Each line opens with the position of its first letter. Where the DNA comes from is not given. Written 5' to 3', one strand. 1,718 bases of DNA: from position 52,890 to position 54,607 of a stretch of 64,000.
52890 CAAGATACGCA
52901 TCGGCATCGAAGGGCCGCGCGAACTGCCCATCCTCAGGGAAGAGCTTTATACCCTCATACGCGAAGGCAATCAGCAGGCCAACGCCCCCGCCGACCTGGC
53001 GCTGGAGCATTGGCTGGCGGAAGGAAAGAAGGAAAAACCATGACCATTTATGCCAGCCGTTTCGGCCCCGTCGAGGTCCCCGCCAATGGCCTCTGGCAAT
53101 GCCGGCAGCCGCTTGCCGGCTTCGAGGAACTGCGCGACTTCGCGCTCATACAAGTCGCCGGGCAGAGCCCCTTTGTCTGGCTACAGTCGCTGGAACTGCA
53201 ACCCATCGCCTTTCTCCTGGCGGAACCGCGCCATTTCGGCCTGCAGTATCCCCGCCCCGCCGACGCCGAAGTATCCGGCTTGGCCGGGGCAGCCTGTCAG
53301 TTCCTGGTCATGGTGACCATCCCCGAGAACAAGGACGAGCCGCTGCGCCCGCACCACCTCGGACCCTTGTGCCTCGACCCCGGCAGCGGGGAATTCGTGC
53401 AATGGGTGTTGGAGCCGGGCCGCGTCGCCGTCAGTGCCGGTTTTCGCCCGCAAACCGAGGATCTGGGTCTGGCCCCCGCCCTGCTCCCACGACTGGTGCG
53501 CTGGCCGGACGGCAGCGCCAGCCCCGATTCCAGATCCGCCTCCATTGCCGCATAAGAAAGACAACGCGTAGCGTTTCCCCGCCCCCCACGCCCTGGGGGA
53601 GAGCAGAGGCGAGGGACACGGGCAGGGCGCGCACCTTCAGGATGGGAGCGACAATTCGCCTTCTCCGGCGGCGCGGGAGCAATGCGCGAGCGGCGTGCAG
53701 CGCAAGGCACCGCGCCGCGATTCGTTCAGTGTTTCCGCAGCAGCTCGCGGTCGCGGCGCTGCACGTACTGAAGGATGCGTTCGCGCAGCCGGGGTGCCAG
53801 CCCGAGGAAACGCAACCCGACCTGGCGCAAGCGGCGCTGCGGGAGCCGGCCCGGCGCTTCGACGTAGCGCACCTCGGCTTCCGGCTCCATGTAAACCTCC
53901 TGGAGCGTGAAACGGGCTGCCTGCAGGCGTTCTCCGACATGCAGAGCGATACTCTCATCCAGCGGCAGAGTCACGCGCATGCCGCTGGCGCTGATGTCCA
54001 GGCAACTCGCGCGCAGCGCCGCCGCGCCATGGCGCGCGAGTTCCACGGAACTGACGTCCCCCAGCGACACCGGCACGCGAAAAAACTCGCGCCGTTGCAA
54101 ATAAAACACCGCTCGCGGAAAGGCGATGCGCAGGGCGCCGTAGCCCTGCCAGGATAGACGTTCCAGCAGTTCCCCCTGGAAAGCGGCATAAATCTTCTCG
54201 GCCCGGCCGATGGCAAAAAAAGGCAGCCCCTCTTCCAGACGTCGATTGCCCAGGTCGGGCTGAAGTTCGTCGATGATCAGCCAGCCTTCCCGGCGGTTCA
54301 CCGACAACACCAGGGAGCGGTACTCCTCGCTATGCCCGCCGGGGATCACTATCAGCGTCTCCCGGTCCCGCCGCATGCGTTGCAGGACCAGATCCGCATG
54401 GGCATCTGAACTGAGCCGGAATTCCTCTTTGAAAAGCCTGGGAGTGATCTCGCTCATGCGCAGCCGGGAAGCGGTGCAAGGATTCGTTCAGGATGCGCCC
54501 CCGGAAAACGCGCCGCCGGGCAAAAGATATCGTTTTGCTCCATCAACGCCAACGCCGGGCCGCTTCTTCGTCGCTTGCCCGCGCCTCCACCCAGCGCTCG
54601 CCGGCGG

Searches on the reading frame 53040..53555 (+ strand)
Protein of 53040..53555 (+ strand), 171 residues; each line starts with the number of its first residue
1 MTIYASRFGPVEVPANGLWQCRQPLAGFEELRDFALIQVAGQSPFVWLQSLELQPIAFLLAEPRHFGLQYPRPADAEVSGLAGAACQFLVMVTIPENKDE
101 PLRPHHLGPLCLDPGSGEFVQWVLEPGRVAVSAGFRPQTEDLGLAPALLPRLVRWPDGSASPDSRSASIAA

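Call 8: search_protein_families(library=pfam, proteins=[window:53040-53555:+])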
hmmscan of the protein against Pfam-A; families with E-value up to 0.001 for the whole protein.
window:53040-53555:+ (171 aa): 1 family
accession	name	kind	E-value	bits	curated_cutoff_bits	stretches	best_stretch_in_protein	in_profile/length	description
PF02623.20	FliW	-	7.4e-14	52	25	1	22-129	4-116/122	FliW protein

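Call 20: search_solved_structures(query=window:53040-53555:+, show_alignments=2, max_evalue=0.1)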
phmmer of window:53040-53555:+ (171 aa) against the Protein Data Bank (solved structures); distinct sequences matched with E-value up to 0.1: 2.
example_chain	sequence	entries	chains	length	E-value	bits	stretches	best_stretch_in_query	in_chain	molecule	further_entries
5dmb_A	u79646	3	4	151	0.00083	22.6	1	7-71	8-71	Flagellar assembly factor FliW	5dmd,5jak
2aj7_A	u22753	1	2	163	0.002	21.3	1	7-71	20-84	hypothetical protein BH3618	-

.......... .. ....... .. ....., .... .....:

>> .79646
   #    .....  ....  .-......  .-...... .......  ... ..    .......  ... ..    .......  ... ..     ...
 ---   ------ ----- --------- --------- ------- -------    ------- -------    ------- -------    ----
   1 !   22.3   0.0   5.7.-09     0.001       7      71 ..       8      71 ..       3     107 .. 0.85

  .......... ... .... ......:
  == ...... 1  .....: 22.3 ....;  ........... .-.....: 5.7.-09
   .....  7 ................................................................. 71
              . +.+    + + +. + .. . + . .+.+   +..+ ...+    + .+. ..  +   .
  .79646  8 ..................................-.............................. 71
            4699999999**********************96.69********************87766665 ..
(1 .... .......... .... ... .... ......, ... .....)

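Call 34: find_homologous_proteins(query=window:53040-53555:+, max_evalue=0.00001)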
Query window:53040-53555:+ (171 aa): 7 proteins with E <= 0.00001 among 840 candidates.
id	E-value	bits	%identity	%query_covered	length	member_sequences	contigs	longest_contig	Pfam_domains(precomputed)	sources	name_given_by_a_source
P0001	2.2e-103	362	92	100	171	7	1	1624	PF02623.22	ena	-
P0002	1.4e-99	349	91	100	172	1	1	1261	PF02623.22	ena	-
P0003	1.9e-95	336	85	100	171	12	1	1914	PF02623.22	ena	-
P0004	7.3e-93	327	89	92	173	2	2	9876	PF02623.22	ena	-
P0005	7.1e-92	324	82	100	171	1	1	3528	PF02623.22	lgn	-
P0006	5.3e-90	318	85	92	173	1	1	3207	PF02623.22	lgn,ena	-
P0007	1.8e-80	287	76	92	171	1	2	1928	PF02623.22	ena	-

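Call 43: search_solved_structures(query=A2, show_alignments=2, max_evalue=1)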
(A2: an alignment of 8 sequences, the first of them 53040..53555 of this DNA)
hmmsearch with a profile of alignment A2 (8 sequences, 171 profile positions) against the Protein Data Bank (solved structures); distinct sequences matched with E-value up to 1: 2.
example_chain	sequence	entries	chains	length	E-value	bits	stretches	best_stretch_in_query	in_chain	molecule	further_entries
5dmb_A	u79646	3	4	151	1.8e-05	27.8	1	6-75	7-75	Flagellar assembly factor FliW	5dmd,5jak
2aj7_A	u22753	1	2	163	0.00016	24.7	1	8-80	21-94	hypothetical protein BH3618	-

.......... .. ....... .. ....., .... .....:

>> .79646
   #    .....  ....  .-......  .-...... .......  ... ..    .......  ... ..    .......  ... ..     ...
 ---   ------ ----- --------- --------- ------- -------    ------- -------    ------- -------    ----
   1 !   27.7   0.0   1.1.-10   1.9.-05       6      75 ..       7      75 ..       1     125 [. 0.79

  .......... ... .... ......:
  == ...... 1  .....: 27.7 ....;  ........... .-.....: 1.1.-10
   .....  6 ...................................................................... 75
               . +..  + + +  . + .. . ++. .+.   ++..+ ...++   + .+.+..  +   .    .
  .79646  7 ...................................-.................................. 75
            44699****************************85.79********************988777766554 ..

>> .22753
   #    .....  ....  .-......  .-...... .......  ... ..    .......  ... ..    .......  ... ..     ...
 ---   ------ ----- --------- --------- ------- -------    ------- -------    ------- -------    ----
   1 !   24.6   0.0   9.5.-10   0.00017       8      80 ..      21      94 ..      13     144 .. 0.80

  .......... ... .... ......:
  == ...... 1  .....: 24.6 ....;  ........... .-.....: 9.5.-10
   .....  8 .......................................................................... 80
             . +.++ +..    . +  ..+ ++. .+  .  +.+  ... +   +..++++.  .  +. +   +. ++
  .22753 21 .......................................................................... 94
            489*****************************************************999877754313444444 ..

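Call 52: search_protein_representatives(protein=window:53040-53555:+)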
Query: 171 residues. Proteins with E-value up to 0.001 (for the whole library): 510; up to 1e-10: 25; up to 1e-30: 1. The best 150 are listed.
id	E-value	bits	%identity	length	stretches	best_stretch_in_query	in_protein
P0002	4.5e-100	349.2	91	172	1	1-171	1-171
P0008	6.8e-28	114.1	45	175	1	1-132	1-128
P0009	8.4e-25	104.0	45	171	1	6-153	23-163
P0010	5.0e-24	101.5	46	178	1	6-157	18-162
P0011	8.3e-23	97.5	40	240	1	2-153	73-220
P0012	6.6e-22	94.6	39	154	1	2-151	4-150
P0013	6.8e-21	91.3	42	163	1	2-126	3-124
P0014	4.0e-20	88.8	42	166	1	2-127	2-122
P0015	1.3e-19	87.1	40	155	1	6-130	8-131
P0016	1.8e-19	86.6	41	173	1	5-139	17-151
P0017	1.9e-19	86.6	41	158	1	2-142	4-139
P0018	6.2e-19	84.9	40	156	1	6-131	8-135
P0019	7.7e-19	84.6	40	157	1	4-134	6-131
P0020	6.2e-17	78.4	33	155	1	7-132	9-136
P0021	7.7e-16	74.8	36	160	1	6-132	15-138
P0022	1.6e-15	73.8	34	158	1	6-130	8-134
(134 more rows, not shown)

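Call 56: find_homologous_proteins(query=A3, max_evalue=1e-8)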
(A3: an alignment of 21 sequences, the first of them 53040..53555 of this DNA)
Query A3 (21 sequences) (171 aa, profile of the alignment): 13 proteins with E <= 1e-8 among 3308 candidates.
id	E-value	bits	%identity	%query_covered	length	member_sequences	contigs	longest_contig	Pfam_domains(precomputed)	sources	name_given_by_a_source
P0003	3.1e-56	207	85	100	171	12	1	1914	PF02623.22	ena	-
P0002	7.8e-56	206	91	100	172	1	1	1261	PF02623.22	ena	-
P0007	3.1e-55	204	76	92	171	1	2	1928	PF02623.22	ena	-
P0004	8.8e-55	202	89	92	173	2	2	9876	PF02623.22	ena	-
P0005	6.4e-54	199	82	100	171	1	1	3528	PF02623.22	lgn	-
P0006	1.1e-53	199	85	92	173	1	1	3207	PF02623.22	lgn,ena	-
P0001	1.2e-52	195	92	100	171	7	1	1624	PF02623.22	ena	-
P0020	2.0e-50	188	33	74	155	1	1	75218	PF02623.22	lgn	-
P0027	3.7e-49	184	33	68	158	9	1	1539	PF02623.22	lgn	-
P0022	5.6e-46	174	33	80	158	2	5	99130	PF02623.22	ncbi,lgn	-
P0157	3.1e-43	165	36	78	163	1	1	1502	PF02623.22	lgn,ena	-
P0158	3.7e-14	70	30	66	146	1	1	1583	PF02623.22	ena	-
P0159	4.2e-13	67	33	77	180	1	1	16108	PF02623.22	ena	-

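Call 57: find_encoding_contigs(protein=P0022, flank=6000, max_places=3)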
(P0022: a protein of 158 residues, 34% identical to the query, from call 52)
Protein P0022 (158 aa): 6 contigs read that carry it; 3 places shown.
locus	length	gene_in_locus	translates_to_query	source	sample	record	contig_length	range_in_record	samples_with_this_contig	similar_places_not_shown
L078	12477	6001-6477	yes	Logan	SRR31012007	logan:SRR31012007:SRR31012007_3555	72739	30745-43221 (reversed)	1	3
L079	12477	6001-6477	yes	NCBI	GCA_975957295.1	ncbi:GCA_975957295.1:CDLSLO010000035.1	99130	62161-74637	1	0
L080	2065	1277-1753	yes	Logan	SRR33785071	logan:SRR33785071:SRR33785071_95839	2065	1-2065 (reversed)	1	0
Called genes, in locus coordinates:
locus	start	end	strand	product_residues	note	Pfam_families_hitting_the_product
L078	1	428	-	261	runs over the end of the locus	PF00460:Flg_bb_rod, PF22692:LlgE_F_G_D1, PF06429:Flg_bbr_C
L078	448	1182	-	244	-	PF00460:Flg_bb_rod, PF22692:LlgE_F_G_D1, PF06429:Flg_bbr_C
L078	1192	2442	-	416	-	PF00460:Flg_bb_rod, PF22692:LlgE_F_G_D1, PF07559:FlgE_D2, PF06429:Flg_bbr_C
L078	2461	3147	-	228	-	PF03963:FlgD, PF13861:FLgD_tudor, PF13860:FlgD_ig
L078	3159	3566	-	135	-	PF00460:Flg_bb_rod, PF06429:Flg_bbr_C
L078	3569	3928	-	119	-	-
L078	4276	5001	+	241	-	PF17656:ChapFlgA_N, PF08666:SAF (weak), PF13144:ChapFlgA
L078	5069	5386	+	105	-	PF04316:FlgM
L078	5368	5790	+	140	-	PF05130:FlgN (faint)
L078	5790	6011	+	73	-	PF02599:CsrA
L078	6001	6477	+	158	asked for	PF02623:FliW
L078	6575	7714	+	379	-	PF02154:FliM, PF01052:FliMN_C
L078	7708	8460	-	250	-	PF07317:PilZN (weak), PF07238:PilZ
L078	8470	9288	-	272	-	PF13677:MotB_plug, PF00691:OmpA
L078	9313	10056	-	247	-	PF20560:MotA_N, PF01618:MotA_ExbB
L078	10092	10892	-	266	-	PF04542:Sigma70_r2, PF04539:Sigma70_r3, PF08281:Sigma70_r4_2, PF04545:Sigma70_r4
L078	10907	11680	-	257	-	PF02374:ArsA_ATPase (faint), PF06564:CBP_BcsQ (faint), PF10609:ParA, PF13614:AAA_31, PF01656:CbiA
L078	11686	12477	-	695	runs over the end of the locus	PF00771:FHIPEP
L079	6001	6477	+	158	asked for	PF02623:FliW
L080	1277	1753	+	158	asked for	PF02623:FliW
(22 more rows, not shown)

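Call 58: find_encoding_contigs(protein=P0020, flank=6000, max_places=2)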
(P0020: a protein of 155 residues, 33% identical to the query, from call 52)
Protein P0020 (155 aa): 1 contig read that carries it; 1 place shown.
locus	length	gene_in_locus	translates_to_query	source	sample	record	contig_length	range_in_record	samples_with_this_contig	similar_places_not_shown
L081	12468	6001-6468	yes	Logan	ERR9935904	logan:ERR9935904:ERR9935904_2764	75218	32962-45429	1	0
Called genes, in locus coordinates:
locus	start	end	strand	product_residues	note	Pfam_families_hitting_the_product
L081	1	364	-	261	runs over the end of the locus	PF00460:Flg_bb_rod, PF22692:LlgE_F_G_D1, PF06429:Flg_bbr_C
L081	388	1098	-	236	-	PF00460:Flg_bb_rod, PF22692:LlgE_F_G_D1, PF06429:Flg_bbr_C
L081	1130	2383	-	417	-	PF00460:Flg_bb_rod, PF22692:LlgE_F_G_D1, PF07559:FlgE_D2, PF06429:Flg_bbr_C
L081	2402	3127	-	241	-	PF03963:FlgD, PF13861:FLgD_tudor, PF13860:FlgD_ig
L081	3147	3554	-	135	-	PF00460:Flg_bb_rod (weak), PF06429:Flg_bbr_C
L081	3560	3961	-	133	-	-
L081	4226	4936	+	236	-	PF08666:SAF, PF13144:ChapFlgA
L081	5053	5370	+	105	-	PF04316:FlgM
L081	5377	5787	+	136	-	PF05130:FlgN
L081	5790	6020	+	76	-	PF02599:CsrA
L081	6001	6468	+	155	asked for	PF02623:FliW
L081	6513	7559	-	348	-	PF00072:Response_reg, PF01339:CheB_methylest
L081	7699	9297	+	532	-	PF00672:HAMP, PF00015:MCPsignal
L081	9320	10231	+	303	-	PF03705:CheR_N, PF01739:CheR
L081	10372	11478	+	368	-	PF02154:FliM, PF01052:FliMN_C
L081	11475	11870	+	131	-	PF00072:Response_reg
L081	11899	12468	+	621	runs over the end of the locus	PF01627:Hpt, PF02895:H-kinase_dim (weak), PF02518:HATPase_c, PF01584:CheW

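Call 64: find_encoding_contigs(protein=window:53040-53555:+, flank=3000, max_places=4)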
Protein window:53040-53555:+ (171 aa): 5 contigs read that carry it; 2 places shown.
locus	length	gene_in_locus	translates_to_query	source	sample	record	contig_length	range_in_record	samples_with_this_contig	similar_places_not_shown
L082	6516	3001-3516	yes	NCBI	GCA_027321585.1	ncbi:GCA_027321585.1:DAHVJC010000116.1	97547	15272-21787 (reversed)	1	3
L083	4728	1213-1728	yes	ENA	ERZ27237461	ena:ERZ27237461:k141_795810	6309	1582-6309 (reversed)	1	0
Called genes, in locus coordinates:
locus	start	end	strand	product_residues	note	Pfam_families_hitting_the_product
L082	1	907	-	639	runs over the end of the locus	PF01627:Hpt, PF02895:H-kinase_dim, PF02518:HATPase_c, PF01584:CheW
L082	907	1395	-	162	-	PF04344:CheZ (faint)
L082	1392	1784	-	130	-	PF00072:Response_reg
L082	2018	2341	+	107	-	PF04316:FlgM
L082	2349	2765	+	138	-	PF05130:FlgN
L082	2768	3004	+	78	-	PF02599:CsrA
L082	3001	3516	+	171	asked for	PF02623:FliW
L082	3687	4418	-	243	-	PF07317:PilZN, PF07238:PilZ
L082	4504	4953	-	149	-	PF02391:MoaE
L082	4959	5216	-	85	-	PF02597:ThiS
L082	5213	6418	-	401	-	PF03453:MoeA_N, PF00994:MoCF_biosynth, PF03454:MoeA_C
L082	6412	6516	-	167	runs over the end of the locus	PF03205:MobB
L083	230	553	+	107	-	PF04316:FlgM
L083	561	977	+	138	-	PF05130:FlgN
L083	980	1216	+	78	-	PF02599:CsrA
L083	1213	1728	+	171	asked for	PF02623:FliW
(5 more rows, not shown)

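Call 69: search_protein_families(library=ncbifam, proteins=[window:53040-53555:+], max_evalue=0.001)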
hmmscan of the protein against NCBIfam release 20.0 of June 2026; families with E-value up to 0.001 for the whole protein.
window:53040-53555:+ (171 aa): 6 families
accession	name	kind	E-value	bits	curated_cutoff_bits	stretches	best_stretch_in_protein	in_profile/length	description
NF009799.0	PRK13285.2-2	equivalog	5e-16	58.7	165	1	5-129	5-131/150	flagellar assembly protein FliW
NF009793.2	PRK13285.1-1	equivalog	6.2e-12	45.3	130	1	20-97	12-93/132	flagellar assembly protein FliW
NF009800.0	PRK13285.2-3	equivalog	1.6e-10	41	226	1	1-113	1-115/149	flagellar assembly protein FliW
NF009792.0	PRK13284.1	equivalog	1.4e-09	38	171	1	1-125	1-134/146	flagellar assembly protein FliW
NF009801.0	PRK13285.2-4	equivalog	2.4e-09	36.8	223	1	1-128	1-130/152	flagellar assembly protein FliW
NF009798.0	PRK13285.2-1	equivalog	2.9e-09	36.9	208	1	3-71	3-72/159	flagellar assembly protein FliW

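Call 79: predict_structure(alignment_id=A4)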
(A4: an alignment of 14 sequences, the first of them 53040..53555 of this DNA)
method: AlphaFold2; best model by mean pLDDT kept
length: 171 residues; sequences in the alignment: 14
mean_pLDDT: 83.8   pTM: 0.80
mean pLDDT of the five models: 83.8, 83.4, 82.5, 76.0, 75.8
residues with pLDDT >= 90: 68; 70-90: 81; 50-70: 9; < 50: 13
segments of 3 or more residues with pLDDT < 50: 159-171
pLDDT, mean of each block of 10 residues (from residue 1): 86 90 89 91 89 92 92 87 88 90 93 93 91 72 79 70 37 39
secondary structure, 60 per line:
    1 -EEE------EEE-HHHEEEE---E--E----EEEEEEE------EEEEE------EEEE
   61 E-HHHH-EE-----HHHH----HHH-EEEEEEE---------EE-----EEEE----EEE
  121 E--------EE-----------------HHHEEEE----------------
elements in order: E2-4 E11-13 E18-21 E33-39 E46-50 E57-61 H63-66 H75-78 E87-93 E110-113 E118-121 E152-155

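Call 82: fold_search(model_id=the predicted structure, library=pdb)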
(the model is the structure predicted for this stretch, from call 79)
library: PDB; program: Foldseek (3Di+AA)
matches with E <= 10: 146; with E <= 0.001: 6
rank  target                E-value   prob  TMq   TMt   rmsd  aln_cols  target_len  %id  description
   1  5dmd_A                3.5e-09  1.00  0.63  0.73   4.8       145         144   19  Crystal structure of the flagellar assembly factor FliW (released 2016-09-07)
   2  2aj7_A                8.1e-09  1.00  0.63  0.68   4.6       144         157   22  Crystal structure of a putative contractile protein (bh3618) from bacillus halodurans at 1.67 A resolution (released 2005-11-15)
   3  2aj7_B                1.3e-08  1.00  0.62  0.71   7.0       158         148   20  Crystal structure of a putative contractile protein (bh3618) from bacillus halodurans at 1.67 A resolution (released 2005-11-15)
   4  5dmd_B                3.6e-08  1.00  0.62  0.73   3.7       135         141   18  Crystal structure of the flagellar assembly factor FliW (released 2016-09-07)
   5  5jak                  5.1e-08  1.00  0.62  0.74   3.5       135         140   18  Crystal structure of the flagellar assembly factor FliW (released 2016-08-24)
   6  5dmb_A                2.0e-07  1.00  0.63  0.76   4.6       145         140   21  Crystal structure of a translational regulator bound to a flagellar assembly factor (released 2016-08-24)
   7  9f10_H                9.3e-01  0.04  0.16  0.06  16.0       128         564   11  CryoEM structure of the F plasmid relaxosome with TraI in its TE mode, without accessory protein TraM. Derived from th (released 2025-06-04)
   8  8e28_A                1.2e+00  0.03  0.12  0.05  12.8       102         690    9  Human Dis3L2 in complex with hairpin A-GCU14 (released 2023-03-01)
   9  4jmn                  1.3e+00  0.02  0.14  0.12  14.0       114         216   18  Crystal structure of LD transpeptidase LdtMt1 from M. tuberculosis (released 2013-10-23)
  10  8wa0_K                1.3e+00  0.10  0.22  0.19  12.4        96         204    7  The cryo-EM structure of the Nicotiana tabacum PEP-PAP-TEC1 (released 2024-03-13)
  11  8w9z_K                1.4e+00  0.08  0.21  0.17  13.5        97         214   10  The cryo-EM structure of the Nicotiana tabacum PEP-PAP (released 2024-03-13)
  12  6q4z_A                1.4e+00  0.04  0.17  0.11  13.0       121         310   12  Structure of an inactive variant (D94N) of MPT-2, a GDP-Man-dependent mannosyltransferase from Leishmania mexicana, in (released 2019-09-25)
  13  9f0y_H                1.5e+00  0.03  0.16  0.06  16.5       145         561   11  CryoEM structure of the F plasmid relaxosome with TraI in its TE mode, derived from the ss-27_+8ds+9_+143-R Locally-re (released 2025-06-04)
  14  5e51_D                1.5e+00  0.01  0.13  0.11  14.2       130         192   18  Crystal structure of Mycobacterium tuberculosis L,D-transpeptidase 1 with Faropenem adduct (released 2016-10-26)
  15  8qma_K                1.6e+00  0.07  0.26  0.23  15.2       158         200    9  Structure of the plastid-encoded RNA polymerase complex (PEP) from Sinapis alba (released 2024-03-06)
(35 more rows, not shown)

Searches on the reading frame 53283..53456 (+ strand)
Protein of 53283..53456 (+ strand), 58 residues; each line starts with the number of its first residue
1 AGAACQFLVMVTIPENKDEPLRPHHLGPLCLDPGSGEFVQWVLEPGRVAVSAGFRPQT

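Call 44: search_solved_structures(query=window:53283-53456:+, show_alignments=5, max_evalue=10)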
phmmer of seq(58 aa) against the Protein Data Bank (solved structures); distinct sequences matched with E-value up to 10: 1.
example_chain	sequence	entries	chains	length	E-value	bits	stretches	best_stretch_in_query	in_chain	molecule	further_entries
6ero_A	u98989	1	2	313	2.1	12.3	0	19-50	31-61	Dimethyladenosine transferase 2, mitochondrial,Dimethyladenosine transferase 2, mitochondr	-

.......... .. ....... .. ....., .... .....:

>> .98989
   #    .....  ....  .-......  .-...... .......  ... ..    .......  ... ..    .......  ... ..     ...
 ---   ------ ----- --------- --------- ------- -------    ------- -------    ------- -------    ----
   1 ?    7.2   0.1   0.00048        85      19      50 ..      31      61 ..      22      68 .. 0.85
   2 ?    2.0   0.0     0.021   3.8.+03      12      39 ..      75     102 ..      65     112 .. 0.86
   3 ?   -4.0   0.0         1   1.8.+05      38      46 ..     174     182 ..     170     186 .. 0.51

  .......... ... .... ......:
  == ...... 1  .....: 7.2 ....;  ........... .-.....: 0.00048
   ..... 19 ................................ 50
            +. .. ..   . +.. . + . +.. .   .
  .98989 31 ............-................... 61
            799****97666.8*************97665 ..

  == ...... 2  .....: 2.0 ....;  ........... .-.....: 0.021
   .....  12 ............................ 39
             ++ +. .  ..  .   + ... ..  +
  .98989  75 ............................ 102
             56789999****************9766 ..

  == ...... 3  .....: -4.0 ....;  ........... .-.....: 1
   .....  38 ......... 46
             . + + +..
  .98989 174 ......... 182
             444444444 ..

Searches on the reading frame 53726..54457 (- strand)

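Call 39: search_protein_families(library=pfam, proteins=[window:53726-54457:-], max_evalue=0.0001)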
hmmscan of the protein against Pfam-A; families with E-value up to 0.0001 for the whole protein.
window:53726-54457:- (243 aa): 2 families
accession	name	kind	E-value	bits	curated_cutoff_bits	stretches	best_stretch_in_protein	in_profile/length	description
PF07238.19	PilZ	-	3.7e-09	37.3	22.5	1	121-233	1-101/102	PilZ domain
PF07317.18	PilZN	-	7.9e-08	32.6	23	1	23-118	11-106/107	Flagellar regulator YcgR, PilZN domain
